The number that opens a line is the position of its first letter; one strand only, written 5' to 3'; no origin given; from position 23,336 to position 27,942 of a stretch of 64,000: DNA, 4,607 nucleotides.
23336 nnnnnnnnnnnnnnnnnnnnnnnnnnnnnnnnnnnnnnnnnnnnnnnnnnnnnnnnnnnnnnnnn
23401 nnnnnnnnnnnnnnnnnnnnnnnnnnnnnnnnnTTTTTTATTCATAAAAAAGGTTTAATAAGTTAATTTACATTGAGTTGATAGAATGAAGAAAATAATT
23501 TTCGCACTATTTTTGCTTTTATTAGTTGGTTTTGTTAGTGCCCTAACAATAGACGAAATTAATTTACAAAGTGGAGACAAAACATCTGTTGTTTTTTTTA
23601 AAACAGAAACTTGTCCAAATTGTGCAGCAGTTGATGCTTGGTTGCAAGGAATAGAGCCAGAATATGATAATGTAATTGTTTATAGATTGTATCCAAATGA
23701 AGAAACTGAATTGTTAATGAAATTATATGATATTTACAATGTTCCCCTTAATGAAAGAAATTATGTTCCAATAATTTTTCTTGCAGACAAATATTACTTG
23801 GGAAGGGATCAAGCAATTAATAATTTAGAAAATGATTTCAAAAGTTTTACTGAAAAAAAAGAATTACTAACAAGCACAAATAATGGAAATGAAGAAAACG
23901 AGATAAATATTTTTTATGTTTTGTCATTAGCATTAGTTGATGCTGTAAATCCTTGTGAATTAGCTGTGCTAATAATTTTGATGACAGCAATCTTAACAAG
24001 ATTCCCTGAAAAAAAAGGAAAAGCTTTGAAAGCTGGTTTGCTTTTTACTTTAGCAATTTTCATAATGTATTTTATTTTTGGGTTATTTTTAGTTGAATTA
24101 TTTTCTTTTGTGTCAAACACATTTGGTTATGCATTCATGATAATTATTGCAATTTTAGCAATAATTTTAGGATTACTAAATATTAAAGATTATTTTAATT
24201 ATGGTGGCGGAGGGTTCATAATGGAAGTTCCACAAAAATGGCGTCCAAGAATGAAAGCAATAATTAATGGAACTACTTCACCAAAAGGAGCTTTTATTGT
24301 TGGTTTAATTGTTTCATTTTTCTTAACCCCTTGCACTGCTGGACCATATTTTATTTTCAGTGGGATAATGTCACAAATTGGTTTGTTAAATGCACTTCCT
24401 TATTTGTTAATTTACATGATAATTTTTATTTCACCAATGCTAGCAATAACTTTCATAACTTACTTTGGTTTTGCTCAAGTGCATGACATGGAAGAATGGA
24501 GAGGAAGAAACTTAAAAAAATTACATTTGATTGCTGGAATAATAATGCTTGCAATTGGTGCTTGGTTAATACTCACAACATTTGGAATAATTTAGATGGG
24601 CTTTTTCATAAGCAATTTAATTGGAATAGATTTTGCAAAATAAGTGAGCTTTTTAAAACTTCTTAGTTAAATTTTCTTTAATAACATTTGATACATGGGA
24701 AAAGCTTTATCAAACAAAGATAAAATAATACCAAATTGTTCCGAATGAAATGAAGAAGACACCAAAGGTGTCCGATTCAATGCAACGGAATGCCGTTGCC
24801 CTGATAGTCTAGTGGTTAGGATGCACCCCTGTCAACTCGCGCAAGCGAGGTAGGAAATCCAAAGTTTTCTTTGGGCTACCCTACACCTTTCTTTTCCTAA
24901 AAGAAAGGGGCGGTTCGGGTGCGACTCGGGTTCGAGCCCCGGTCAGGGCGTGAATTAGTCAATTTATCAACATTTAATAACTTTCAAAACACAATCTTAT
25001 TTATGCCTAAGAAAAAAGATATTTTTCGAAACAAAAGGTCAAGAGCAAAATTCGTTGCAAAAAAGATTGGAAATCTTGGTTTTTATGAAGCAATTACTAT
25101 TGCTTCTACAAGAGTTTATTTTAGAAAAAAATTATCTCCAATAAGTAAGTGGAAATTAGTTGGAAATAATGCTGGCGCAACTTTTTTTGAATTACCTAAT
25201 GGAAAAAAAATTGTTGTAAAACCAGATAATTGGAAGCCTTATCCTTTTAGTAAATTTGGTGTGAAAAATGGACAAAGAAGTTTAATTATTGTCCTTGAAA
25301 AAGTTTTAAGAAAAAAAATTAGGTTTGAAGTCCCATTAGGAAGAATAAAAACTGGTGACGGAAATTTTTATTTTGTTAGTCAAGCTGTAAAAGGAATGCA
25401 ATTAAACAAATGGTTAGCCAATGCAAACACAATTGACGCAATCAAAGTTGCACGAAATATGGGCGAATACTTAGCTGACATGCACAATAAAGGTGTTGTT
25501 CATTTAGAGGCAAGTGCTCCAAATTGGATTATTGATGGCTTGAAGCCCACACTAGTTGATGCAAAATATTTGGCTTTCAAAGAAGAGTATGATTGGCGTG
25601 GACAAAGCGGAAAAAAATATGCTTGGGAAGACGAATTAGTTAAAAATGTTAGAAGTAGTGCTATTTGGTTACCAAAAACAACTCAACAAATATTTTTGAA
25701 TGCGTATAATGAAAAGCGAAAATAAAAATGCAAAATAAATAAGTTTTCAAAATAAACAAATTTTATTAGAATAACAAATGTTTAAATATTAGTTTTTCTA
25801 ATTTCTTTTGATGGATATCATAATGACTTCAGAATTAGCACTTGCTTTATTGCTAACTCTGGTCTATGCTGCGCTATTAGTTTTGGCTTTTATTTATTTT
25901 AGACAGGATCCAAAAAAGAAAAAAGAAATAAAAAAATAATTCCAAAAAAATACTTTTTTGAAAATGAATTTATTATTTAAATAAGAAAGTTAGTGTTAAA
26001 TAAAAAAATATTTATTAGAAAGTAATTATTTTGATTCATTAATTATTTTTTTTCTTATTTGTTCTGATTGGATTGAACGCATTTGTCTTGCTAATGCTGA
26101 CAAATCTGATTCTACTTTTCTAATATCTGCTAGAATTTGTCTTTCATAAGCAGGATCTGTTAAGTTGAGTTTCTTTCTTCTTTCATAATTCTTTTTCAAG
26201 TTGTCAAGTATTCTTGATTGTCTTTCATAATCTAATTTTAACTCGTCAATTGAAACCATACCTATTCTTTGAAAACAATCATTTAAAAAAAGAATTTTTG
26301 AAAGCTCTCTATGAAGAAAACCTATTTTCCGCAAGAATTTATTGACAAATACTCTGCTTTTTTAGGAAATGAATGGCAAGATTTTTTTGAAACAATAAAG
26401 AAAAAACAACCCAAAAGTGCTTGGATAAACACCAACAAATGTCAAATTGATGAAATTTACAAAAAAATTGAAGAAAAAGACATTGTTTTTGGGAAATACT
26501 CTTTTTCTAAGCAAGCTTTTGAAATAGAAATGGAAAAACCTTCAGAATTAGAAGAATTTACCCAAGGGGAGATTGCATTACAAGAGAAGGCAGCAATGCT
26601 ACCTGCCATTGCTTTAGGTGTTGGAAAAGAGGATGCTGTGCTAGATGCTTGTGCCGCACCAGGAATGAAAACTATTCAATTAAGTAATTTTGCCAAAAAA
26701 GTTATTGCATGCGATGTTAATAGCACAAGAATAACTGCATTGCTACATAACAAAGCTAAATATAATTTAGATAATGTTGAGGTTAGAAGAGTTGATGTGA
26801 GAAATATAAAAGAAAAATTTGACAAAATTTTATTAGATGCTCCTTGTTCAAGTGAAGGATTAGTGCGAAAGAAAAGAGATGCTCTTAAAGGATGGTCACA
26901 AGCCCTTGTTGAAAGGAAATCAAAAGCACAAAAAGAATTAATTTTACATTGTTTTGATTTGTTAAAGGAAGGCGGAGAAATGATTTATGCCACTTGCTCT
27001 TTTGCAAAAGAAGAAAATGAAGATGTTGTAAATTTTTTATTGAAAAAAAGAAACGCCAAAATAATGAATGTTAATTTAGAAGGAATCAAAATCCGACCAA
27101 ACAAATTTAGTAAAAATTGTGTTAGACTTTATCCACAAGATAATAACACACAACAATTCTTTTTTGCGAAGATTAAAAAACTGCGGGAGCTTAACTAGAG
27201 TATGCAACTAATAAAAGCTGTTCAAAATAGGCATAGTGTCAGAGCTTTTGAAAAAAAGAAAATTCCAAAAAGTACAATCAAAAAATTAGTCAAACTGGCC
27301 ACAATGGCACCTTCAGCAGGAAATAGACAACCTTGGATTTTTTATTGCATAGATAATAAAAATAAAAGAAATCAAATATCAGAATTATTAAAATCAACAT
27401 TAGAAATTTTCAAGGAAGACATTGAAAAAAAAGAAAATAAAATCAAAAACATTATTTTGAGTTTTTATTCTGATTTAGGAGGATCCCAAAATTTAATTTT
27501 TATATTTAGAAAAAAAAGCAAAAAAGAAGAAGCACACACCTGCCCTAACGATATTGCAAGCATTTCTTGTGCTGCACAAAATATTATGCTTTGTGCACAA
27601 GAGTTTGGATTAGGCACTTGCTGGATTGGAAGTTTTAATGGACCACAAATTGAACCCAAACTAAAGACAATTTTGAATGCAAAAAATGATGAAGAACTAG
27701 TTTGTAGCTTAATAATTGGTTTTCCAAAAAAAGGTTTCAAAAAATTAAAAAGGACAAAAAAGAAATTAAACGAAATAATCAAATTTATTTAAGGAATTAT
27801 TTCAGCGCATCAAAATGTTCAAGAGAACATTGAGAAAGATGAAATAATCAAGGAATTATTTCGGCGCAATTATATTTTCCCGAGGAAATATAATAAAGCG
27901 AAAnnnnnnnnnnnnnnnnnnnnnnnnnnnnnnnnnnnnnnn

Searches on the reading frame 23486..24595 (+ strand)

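Call 3: search_protein_families(library=pfam, proteins=[window:23486-24595:+], max_evalue=0.01)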
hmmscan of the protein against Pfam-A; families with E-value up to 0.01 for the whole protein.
window:23486-24595:+ (369 aa): 2 families
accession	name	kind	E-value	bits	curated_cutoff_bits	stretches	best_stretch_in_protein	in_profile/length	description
PF11139.14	SfLAP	-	4.8e-12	46.2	35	1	145-361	1-207/213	Sap, sulfolipid-1-addressing protein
PF13386.12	DsbD_2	-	5.8e-06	26.8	24.9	1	165-360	20-199/199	Cytochrome C biogenesis protein transmembrane region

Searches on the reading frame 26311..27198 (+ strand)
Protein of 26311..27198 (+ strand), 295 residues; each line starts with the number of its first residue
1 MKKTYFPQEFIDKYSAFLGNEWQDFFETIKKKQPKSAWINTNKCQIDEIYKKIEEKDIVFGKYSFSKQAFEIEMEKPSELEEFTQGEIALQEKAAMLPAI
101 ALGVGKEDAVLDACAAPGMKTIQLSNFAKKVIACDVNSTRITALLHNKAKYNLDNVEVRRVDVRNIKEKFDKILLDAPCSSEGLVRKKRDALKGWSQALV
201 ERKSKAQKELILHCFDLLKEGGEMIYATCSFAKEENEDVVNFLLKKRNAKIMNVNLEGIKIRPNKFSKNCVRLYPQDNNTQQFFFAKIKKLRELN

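Call 3: search_protein_families(library=pfam, proteins=[window:26311-27198:+], max_evalue=0.01)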
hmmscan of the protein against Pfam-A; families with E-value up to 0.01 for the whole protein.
window:26311-27198:+ (295 aa): 9 families
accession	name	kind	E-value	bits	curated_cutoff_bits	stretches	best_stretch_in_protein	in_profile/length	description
PF01189.24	Methyltr_RsmB-F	-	2.1e-44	152.1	27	1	100-289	2-199/199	16S rRNA methyltransferase RsmB/F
PF13847.12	Methyltransf_31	-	2.9e-08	34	27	1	106-234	3-117/145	Methyltransferase domain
PF17125.10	Methyltr_RsmF_N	-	9.7e-08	32.8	34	1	6-92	1-85/86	N-terminal domain of 16S rRNA methyltransferase RsmF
PF22458.1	RsmF-B_ferredox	-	5e-06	27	27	1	6-74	1-69/74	Methyltr_RsmF/B-like, ferredoxin-like domain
PF01728.25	FtsJ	-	1.2e-05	25.8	24.1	1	106-246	21-154/181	FtsJ-like methyltransferase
PF09445.16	Methyltransf_15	-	8e-05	22.7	22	1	109-168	3-63/165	RNA cap guanine-N2 methyltransferase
PF13649.12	Methyltransf_25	-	0.00031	21.8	27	1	110-175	1-70/97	Methyltransferase domain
PF05958.17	tRNA_U5-meth_tr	-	0.0013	18.3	23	1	81-166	177-261/357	tRNA (Uracil-5-)-methyltransferase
PF03848.20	TehB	-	0.0073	16.2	20.4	0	109-174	33-100/193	Tellurite resistance protein TehB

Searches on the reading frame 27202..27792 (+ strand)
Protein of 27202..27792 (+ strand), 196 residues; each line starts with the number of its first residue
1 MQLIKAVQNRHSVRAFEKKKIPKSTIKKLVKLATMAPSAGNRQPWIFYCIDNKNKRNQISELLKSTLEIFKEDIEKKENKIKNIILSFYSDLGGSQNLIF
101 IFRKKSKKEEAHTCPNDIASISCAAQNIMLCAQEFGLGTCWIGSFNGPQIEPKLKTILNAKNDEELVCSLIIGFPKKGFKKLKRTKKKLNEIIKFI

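Call 3: search_protein_families(library=pfam, proteins=[window:27202-27792:+], max_evalue=0.01)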
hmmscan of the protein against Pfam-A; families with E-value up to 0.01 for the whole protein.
window:27202-27792:+ (196 aa): 2 families
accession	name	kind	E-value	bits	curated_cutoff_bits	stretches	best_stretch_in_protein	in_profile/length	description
PF00881.29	Nitroreductase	-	1.1e-33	117.2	23.5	1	8-173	2-166/167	Nitroreductase family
PF14512.11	TM1586_NiRdase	-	1e-17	64.9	27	3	125-194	88-150/215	Putative TM nitroreductase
